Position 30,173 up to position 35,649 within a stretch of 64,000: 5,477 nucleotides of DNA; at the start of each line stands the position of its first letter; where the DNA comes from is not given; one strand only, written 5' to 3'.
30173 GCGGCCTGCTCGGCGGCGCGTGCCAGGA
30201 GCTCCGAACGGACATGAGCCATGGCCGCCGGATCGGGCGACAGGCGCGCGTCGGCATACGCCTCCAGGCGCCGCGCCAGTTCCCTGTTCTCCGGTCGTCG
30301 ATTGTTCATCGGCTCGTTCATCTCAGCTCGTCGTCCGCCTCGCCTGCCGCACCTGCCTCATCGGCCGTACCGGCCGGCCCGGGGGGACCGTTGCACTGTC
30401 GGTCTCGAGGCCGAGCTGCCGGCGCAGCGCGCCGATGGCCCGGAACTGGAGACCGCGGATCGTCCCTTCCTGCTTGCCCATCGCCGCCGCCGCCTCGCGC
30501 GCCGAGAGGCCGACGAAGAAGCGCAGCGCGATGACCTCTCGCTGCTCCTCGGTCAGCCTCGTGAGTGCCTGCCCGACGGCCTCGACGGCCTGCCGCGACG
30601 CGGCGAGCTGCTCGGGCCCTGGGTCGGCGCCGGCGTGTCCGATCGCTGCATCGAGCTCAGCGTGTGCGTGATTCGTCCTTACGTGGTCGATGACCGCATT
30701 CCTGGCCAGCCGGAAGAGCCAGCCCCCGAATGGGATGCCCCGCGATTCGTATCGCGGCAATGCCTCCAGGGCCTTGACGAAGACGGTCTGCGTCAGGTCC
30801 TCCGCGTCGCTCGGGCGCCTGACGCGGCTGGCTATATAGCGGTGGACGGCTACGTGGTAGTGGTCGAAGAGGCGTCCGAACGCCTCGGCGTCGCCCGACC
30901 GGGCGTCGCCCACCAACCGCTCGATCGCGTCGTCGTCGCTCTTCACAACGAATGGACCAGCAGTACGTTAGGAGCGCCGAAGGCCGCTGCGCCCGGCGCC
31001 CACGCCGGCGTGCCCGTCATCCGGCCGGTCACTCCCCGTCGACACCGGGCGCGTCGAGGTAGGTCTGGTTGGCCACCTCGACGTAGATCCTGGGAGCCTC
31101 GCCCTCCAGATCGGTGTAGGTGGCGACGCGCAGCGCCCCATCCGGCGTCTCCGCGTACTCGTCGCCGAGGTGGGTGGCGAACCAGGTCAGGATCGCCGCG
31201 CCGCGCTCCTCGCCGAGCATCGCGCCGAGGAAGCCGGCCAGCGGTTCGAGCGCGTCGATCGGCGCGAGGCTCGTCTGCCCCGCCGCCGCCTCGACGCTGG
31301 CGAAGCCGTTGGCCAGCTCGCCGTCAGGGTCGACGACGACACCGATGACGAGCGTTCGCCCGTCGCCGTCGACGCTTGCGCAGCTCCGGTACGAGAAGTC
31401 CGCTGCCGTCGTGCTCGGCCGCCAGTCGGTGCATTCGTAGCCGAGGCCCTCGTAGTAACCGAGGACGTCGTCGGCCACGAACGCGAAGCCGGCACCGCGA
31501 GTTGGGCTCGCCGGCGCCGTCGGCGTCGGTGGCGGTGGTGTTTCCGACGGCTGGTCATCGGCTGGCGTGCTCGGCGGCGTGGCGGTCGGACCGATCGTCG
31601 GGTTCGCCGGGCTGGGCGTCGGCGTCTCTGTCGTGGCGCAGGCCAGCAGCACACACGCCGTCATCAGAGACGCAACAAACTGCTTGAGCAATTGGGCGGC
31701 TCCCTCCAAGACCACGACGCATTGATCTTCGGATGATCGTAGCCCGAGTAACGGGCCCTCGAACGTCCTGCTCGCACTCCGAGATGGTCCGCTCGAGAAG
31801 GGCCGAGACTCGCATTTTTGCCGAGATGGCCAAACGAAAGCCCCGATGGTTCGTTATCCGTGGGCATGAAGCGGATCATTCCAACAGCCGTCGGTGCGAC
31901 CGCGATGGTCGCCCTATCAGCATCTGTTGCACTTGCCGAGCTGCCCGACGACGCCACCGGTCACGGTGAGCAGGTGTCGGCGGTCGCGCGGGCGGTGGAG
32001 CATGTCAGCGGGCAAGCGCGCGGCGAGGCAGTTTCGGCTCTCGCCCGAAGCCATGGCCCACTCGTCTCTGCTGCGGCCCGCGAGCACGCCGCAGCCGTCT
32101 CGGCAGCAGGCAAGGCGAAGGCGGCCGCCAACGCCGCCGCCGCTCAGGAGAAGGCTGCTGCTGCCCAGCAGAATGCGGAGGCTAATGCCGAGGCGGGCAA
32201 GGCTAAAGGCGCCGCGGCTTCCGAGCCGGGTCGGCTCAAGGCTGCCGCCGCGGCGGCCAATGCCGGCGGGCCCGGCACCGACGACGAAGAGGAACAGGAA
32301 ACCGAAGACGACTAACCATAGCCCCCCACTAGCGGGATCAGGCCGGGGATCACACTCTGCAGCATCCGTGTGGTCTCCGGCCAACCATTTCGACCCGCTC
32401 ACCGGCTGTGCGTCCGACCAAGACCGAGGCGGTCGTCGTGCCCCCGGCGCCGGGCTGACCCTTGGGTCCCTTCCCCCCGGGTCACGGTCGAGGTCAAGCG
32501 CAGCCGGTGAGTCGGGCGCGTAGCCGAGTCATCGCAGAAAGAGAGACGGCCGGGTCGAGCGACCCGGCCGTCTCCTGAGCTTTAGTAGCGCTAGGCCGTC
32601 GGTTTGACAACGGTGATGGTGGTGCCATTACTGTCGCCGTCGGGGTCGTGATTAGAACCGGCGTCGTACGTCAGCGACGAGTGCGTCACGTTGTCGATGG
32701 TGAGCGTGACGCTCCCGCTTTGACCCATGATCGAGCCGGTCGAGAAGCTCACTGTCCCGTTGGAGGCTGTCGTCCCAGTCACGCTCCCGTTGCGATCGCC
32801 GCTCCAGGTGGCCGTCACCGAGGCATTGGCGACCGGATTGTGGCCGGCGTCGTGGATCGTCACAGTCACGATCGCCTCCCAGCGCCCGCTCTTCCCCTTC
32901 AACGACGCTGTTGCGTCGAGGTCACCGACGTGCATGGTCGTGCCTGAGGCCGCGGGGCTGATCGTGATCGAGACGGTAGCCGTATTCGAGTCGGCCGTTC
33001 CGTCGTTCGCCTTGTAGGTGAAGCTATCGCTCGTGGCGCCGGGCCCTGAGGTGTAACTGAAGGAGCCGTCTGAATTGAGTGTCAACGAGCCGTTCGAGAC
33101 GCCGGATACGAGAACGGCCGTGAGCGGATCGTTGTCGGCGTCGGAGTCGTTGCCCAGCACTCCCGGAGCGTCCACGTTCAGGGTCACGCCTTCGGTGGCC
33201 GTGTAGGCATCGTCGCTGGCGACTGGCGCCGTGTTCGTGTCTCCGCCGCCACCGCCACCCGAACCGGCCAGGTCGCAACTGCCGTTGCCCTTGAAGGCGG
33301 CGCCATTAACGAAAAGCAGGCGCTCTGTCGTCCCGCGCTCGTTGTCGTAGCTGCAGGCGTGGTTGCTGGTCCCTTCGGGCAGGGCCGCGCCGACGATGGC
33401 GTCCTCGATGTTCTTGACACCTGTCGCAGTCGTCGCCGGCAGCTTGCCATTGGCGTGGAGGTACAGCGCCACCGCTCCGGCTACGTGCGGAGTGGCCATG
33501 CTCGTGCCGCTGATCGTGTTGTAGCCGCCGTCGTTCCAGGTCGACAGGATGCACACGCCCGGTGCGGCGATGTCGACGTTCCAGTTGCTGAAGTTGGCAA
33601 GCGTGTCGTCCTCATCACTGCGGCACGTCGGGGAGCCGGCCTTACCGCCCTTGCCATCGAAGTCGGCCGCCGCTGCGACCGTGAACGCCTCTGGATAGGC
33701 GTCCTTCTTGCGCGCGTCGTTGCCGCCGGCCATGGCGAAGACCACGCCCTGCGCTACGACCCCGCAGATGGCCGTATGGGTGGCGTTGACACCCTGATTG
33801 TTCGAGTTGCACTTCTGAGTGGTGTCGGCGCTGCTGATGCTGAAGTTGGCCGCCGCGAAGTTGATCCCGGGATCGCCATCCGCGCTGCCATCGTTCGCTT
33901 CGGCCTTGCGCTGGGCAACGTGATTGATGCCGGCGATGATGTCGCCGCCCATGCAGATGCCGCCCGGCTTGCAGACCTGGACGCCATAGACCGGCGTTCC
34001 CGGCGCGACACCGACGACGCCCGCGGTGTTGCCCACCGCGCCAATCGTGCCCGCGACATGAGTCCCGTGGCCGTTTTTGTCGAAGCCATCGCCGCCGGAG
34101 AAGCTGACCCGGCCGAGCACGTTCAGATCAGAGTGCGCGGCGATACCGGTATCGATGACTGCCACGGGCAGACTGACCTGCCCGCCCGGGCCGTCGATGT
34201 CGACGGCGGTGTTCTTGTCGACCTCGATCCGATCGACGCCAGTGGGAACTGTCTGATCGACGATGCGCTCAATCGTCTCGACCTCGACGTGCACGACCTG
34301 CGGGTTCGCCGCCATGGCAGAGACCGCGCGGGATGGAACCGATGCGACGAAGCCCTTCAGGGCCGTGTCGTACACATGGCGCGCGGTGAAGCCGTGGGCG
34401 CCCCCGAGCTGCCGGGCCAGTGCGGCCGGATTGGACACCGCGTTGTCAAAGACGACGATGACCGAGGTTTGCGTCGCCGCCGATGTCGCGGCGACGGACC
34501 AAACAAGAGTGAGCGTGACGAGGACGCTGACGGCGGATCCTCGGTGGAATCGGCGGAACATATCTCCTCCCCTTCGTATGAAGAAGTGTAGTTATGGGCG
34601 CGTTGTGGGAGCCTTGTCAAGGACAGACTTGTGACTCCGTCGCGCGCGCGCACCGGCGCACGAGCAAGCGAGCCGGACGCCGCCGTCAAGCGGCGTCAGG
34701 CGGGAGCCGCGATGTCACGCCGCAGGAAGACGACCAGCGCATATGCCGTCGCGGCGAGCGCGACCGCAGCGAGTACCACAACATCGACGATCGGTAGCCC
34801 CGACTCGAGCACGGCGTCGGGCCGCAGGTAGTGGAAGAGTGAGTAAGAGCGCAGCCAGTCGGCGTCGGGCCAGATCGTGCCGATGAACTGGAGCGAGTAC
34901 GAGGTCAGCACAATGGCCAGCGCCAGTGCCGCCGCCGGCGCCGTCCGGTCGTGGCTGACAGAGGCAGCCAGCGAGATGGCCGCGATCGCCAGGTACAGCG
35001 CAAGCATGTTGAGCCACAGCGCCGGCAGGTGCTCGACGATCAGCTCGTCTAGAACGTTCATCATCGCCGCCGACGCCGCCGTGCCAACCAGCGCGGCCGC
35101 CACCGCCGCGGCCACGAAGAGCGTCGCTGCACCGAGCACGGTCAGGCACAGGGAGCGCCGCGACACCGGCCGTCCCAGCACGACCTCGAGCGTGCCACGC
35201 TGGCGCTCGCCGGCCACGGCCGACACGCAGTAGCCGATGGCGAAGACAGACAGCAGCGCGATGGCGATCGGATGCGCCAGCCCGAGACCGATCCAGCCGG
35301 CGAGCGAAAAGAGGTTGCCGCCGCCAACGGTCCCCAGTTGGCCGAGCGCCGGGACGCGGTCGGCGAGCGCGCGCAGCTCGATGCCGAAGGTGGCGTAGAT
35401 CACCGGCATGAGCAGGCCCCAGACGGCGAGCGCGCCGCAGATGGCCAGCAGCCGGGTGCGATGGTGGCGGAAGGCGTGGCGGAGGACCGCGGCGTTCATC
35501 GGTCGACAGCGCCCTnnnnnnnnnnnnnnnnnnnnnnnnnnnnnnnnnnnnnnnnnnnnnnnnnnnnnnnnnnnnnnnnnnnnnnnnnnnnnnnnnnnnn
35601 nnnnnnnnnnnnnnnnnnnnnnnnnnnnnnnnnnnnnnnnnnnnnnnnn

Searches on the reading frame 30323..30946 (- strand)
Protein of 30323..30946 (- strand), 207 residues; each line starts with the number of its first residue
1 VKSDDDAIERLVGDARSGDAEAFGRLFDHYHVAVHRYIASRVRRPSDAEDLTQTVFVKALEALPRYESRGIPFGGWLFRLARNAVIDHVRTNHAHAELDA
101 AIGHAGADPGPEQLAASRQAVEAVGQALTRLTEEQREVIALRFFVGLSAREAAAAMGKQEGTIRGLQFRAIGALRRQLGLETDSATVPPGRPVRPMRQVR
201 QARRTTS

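Call 25: search_protein_families(library=pfam, proteins=[window:30323-30946:-], max_evalue=0.001)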
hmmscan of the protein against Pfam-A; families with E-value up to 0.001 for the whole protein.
window:30323-30946:- (207 aa): 4 families
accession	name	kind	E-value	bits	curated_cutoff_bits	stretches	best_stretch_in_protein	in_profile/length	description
PF04542.20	Sigma70_r2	-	2.1e-19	69.5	24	1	26-92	1-68/71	Sigma-70 region 2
PF04545.22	Sigma70_r4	-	6.8e-11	42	24.1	1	127-175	1-49/50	Sigma-70, region 4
PF07638.17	Sigma70_ECF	-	1.2e-09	38.8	21.1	1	8-163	4-168/185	ECF sigma factor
PF08281.18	Sigma70_r4_2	-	1.7e-09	37.6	25.7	1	123-170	3-50/54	Sigma-70, region 4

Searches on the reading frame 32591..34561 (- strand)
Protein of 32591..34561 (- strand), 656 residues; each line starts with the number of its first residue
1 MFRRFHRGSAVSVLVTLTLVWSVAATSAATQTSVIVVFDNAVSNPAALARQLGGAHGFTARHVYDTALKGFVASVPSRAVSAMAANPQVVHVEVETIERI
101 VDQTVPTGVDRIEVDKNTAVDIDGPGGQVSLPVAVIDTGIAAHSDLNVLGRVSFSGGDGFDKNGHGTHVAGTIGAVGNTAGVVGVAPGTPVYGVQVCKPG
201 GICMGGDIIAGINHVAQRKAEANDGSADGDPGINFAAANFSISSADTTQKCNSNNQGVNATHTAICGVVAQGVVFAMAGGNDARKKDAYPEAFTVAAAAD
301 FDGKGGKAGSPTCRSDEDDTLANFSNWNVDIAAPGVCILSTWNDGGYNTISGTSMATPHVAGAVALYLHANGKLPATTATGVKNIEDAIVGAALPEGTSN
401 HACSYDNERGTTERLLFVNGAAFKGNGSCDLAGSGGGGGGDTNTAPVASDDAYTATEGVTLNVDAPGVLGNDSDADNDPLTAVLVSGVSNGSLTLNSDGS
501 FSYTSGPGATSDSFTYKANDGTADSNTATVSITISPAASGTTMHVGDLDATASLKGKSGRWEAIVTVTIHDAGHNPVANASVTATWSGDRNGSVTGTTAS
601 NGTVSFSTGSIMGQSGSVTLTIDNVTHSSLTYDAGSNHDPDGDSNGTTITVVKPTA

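Call 25: search_protein_families(library=pfam, proteins=[window:32591-34561:-], max_evalue=0.001)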
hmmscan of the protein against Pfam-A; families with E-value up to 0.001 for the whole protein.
window:32591-34561:- (656 aa): 4 families
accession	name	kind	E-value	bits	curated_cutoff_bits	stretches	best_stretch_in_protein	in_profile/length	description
PF00082.27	Peptidase_S8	-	1.5e-28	100.4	21.8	1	133-402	6-284/288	Subtilase family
PF17963.7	Big_9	-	2.2e-17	64.2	23.6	1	443-533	1-89/89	Bacterial Ig domain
PF17803.7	Cadherin_4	-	3e-17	63.3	25.1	1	442-503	10-71/71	Bacterial cadherin-like domain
PF17892.7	Cadherin_5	-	1.5e-12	47.7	26.5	1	442-534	1-97/98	Cadherin-like domain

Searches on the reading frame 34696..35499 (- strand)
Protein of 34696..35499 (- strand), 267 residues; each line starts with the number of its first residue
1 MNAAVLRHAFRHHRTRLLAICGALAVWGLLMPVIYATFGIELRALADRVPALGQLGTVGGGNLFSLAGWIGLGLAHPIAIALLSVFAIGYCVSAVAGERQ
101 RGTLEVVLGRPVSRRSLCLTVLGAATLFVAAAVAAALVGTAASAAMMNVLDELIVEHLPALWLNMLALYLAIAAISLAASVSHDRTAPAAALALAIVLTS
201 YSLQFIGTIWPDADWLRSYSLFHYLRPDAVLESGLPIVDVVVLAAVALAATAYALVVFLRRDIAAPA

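Call 25: search_protein_families(library=pfam, proteins=[window:34696-35499:-], max_evalue=0.001)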
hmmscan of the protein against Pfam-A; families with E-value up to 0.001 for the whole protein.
window:34696-35499:- (267 aa): 2 families
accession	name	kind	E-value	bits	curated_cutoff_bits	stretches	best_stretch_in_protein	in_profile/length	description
PF12679.13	ABC2_membrane_2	-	1.4e-11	44.6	27.2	1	47-263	46-283/283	ABC-2 family transporter protein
PF12730.13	ABC2_membrane_4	-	0.00057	20.3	27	1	77-197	53-176/179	ABC-2 family transporter protein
